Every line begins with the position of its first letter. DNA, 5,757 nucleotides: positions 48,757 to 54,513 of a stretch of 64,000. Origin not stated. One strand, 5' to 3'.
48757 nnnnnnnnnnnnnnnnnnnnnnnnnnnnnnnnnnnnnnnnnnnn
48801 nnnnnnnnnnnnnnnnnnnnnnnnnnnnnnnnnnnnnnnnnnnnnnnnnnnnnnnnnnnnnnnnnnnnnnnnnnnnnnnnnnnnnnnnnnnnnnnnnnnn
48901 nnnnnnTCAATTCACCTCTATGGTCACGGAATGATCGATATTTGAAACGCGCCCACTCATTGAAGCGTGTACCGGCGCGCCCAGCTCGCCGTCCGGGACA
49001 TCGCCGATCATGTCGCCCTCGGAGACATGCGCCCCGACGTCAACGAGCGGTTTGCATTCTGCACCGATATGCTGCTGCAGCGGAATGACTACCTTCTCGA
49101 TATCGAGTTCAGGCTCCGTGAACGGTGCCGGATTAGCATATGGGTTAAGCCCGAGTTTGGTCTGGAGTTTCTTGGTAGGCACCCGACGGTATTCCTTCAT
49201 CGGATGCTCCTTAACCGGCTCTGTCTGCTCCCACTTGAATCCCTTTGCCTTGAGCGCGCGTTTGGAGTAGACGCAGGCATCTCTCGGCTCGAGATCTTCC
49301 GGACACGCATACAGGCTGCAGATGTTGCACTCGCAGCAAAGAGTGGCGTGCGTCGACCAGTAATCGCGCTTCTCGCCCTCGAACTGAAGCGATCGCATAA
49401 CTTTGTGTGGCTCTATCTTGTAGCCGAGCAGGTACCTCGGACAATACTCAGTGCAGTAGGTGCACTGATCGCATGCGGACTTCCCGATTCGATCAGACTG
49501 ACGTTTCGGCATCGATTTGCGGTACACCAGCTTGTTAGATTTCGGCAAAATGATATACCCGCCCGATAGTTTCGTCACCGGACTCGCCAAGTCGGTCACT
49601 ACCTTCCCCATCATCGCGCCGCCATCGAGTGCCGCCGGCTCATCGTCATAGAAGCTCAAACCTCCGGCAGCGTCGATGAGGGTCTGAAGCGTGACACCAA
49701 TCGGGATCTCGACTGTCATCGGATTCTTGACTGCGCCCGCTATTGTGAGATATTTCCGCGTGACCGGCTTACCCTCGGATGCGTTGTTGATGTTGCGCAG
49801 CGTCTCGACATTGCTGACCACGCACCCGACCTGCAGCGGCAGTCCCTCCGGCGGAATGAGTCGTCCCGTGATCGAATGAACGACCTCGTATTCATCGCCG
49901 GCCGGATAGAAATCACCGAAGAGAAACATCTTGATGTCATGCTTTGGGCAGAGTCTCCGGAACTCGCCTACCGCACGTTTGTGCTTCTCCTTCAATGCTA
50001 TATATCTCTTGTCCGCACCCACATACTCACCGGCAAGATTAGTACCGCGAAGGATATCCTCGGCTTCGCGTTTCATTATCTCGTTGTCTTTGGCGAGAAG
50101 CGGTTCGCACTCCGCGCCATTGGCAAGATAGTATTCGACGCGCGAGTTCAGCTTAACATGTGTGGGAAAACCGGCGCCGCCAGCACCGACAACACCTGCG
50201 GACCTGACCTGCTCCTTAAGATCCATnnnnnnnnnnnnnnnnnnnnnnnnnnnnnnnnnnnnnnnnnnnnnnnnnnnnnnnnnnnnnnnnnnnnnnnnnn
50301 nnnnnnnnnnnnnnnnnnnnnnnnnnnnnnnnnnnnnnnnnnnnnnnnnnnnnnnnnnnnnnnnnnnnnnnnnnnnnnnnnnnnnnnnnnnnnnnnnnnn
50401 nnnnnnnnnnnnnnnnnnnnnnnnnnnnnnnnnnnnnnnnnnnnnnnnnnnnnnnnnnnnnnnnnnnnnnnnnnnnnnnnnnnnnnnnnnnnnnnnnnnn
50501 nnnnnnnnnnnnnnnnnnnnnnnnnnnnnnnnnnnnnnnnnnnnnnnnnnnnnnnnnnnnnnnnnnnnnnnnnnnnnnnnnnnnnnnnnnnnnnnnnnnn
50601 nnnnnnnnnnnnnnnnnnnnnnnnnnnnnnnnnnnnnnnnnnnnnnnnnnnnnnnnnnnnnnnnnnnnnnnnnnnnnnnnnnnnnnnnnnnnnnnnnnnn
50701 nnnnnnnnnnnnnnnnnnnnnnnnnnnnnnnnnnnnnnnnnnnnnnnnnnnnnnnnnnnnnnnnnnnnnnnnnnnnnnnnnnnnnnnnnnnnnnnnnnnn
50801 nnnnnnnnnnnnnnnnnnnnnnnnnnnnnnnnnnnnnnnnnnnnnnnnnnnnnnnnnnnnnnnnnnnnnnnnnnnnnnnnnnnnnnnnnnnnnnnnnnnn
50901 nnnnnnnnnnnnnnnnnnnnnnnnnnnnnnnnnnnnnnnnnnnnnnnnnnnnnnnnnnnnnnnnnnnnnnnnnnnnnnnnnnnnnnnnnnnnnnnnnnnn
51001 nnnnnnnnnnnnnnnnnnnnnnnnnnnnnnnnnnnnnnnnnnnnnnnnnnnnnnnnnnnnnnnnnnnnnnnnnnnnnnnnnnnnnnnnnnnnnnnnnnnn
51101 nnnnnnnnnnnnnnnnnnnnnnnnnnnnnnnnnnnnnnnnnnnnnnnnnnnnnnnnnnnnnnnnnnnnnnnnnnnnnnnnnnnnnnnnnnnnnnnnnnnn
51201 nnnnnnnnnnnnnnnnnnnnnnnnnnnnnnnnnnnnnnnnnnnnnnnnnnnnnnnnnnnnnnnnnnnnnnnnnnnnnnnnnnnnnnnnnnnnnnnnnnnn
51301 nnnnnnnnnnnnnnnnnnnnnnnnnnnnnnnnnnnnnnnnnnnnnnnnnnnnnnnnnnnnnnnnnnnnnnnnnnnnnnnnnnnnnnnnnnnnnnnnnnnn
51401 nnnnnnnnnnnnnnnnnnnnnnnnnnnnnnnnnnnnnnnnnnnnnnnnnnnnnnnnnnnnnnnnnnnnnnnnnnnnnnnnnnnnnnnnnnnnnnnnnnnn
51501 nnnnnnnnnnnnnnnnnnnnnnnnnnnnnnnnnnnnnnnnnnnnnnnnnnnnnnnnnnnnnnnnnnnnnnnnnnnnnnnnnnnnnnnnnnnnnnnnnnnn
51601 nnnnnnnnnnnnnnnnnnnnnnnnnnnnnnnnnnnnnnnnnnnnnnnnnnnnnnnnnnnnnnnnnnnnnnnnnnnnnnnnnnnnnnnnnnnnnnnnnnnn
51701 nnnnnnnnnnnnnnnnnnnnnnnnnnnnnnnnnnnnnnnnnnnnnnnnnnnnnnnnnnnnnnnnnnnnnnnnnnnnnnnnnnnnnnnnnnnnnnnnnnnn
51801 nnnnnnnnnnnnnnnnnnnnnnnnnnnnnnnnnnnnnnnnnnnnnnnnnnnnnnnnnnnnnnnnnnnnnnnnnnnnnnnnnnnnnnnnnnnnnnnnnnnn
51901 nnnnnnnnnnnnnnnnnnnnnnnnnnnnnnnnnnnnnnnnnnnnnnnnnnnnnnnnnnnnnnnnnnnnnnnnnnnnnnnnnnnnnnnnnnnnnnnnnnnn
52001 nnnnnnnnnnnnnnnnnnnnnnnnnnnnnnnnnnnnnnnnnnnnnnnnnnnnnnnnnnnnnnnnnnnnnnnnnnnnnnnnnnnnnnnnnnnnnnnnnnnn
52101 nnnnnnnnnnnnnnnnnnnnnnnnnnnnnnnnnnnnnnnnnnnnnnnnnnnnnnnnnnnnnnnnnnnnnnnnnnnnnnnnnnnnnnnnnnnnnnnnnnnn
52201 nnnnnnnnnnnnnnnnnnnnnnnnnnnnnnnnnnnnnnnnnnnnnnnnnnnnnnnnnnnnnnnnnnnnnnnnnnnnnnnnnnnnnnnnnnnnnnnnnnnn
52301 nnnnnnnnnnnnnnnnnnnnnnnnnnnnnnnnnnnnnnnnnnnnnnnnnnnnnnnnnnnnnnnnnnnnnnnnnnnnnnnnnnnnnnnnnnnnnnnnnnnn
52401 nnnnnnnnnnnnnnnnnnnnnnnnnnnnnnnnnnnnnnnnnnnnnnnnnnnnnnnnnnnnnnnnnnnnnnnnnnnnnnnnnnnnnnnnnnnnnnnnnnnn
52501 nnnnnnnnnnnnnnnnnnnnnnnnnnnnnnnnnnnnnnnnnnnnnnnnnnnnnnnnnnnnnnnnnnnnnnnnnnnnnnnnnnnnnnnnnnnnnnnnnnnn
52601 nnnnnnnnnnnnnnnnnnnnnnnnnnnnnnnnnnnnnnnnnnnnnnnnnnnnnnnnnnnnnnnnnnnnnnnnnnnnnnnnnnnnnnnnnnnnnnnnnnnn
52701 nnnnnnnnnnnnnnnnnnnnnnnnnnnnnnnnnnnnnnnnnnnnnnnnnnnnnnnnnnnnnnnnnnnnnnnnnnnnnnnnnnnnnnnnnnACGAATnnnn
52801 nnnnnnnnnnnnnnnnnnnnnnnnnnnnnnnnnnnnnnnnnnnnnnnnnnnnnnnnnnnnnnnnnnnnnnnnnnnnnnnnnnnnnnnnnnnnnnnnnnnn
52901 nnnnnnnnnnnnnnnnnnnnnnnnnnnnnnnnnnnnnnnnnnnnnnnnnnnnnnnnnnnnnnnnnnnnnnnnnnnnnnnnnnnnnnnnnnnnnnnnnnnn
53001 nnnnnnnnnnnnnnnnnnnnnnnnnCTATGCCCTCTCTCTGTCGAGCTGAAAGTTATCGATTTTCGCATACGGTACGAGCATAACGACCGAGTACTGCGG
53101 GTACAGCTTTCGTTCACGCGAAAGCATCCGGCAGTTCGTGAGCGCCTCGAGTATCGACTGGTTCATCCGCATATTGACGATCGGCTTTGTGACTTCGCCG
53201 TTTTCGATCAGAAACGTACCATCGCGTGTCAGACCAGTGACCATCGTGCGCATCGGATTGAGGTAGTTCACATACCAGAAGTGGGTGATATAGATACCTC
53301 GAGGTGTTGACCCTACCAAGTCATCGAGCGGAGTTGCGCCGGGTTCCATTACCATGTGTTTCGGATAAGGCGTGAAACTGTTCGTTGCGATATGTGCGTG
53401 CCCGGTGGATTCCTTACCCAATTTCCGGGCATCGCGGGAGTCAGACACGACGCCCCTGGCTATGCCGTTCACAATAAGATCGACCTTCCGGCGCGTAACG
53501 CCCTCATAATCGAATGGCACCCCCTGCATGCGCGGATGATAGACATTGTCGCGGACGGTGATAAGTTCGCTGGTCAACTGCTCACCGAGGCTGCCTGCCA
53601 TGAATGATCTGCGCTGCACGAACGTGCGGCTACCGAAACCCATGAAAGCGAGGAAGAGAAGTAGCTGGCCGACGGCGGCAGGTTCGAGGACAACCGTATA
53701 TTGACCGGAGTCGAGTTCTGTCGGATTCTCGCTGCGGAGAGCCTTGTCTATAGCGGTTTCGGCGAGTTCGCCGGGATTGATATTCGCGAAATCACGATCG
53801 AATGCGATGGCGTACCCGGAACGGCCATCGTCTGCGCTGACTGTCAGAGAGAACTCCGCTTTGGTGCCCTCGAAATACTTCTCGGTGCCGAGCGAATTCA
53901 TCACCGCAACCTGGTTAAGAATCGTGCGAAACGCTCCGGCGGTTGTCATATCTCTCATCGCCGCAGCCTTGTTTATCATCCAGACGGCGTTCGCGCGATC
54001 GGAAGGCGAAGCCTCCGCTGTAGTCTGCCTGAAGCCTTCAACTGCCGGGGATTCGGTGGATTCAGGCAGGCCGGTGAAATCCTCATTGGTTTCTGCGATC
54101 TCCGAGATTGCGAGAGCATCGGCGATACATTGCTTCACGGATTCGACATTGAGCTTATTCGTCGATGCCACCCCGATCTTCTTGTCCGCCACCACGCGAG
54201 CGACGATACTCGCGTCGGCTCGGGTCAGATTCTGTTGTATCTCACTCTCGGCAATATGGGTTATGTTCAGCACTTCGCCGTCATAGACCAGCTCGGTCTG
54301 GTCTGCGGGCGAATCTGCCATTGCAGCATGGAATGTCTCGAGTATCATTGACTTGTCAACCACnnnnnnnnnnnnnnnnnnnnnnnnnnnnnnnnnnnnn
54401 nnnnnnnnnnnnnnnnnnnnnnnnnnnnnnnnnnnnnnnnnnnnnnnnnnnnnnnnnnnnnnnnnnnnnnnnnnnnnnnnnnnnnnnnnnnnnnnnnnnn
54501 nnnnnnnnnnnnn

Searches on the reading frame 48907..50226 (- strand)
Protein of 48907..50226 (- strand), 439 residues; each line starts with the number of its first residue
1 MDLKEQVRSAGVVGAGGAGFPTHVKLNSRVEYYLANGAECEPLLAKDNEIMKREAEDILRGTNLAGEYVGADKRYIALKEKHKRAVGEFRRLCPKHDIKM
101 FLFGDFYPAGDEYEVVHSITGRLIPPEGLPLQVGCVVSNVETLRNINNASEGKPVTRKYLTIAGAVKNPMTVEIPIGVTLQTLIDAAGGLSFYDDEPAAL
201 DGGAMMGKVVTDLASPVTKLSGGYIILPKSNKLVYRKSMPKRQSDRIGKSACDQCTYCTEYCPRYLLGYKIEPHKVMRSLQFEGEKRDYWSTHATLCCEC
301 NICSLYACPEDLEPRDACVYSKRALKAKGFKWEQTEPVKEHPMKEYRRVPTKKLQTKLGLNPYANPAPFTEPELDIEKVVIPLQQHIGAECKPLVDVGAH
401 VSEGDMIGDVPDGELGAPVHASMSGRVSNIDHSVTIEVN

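Call 14: search_protein_families(library=pfam, proteins=[window:48907-50226:-])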
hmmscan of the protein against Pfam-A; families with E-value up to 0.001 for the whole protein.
window:48907-50226:- (439 aa): 6 families
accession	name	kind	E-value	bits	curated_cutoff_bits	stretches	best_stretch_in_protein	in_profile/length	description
PF01512.22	Complex1_51K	-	3e-40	138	31.2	1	7-147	1-149/150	Nuo51 FMN-binding domain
PF13375.12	RnfC_N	-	2e-17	63.5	25.6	1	377-435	28-85/101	RnfC Barrel sandwich hybrid domain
PF13534.11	Fer4_17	-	1.9e-14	54.4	22.2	1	251-312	1-60/61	4Fe-4S dicluster domain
PF10531.15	SLBB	-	8.6e-09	35.5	27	1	160-207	2-53/55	SLBB domain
PF22461.2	SLBB_2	-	0.00017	22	27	1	161-191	4-35/79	SLBB domain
PF13187.11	Fer4_9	-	0.0008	19.8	27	0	251-311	1-50/52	4Fe-4S dicluster domain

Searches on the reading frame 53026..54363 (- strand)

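Call 14: search_protein_families(library=pfam, proteins=[window:53026-54363:-])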
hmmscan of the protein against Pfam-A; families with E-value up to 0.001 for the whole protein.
window:53026-54363:- (445 aa): 3 families
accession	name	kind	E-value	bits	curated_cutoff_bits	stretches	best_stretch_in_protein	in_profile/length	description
PF19289.4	PmbA_TldD_3rd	-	1e-47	162.6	22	1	219-439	1-217/220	PmbA/TldA metallopeptidase C-terminal domain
PF19290.4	PmbA_TldD_2nd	-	4.9e-08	33.8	20.9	1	146-211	39-108/109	PmbA/TldA metallopeptidase central domain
PF01523.21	PmbA_TldD_1st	-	1.2e-06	28.9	20.9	1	38-86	16-64/65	PmbA/TldA metallopeptidase domain 1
